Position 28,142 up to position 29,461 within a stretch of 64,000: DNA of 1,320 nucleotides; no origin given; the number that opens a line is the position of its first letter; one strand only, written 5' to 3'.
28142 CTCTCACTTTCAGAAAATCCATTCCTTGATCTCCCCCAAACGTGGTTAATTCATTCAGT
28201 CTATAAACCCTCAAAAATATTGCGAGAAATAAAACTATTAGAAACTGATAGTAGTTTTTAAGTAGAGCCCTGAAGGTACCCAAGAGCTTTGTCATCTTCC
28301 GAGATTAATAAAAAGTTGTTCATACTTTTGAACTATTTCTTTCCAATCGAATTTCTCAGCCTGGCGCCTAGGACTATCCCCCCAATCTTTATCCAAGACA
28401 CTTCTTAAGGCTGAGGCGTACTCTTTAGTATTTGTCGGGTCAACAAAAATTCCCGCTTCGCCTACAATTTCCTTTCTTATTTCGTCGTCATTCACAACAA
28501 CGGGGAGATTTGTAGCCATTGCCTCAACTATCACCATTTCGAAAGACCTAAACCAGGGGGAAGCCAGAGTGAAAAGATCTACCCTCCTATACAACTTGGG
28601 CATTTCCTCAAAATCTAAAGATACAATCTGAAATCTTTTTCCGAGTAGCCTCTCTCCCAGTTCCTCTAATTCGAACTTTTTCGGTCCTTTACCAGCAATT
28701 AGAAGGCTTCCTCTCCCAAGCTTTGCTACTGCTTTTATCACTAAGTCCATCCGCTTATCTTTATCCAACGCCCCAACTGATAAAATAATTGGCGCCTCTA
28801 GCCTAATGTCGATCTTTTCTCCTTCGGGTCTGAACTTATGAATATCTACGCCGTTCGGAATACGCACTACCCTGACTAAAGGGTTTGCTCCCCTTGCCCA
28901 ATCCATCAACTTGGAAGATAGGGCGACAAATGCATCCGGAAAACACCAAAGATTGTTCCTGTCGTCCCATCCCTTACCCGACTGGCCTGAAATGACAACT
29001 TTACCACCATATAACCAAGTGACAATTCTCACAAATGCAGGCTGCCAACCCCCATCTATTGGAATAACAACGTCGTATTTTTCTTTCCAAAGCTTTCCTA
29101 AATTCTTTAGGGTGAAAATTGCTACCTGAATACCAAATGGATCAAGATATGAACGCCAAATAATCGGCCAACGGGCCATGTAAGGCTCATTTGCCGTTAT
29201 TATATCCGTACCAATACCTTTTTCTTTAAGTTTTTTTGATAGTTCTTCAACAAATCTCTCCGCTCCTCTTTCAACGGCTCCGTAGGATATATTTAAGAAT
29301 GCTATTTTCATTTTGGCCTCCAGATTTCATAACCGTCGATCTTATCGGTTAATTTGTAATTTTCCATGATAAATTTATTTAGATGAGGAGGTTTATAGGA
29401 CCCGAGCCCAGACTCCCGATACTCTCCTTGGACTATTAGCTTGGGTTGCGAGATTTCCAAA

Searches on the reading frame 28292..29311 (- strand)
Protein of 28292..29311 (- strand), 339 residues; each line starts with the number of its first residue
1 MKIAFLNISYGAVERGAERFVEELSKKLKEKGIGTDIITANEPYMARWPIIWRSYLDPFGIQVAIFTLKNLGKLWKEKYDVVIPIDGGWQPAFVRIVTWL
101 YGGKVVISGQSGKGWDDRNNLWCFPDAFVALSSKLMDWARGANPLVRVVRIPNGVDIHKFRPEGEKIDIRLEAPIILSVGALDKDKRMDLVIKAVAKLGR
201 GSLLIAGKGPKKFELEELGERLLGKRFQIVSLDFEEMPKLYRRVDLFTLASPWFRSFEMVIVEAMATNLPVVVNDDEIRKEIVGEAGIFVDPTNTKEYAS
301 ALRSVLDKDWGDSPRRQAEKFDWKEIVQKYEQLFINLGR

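Call 7: search_protein_families(library=pfam, proteins=[window:28292-29311:-], max_evalue=0.001)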
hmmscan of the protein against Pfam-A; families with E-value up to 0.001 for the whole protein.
window:28292-29311:- (339 aa): 3 families
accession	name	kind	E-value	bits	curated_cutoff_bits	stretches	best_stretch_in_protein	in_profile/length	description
PF00534.26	Glycos_transf_1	-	8.8e-23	81.1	26.4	1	165-317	7-165/172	Glycosyl transferases group 1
PF13692.12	Glyco_trans_1_4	-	1.5e-21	77.6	27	1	174-307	2-141/142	Glycosyl transferases group 1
PF13439.12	Glyco_transf_4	-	2.7e-06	27.9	28.5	1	16-158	3-169/170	Glycosyltransferase Family 4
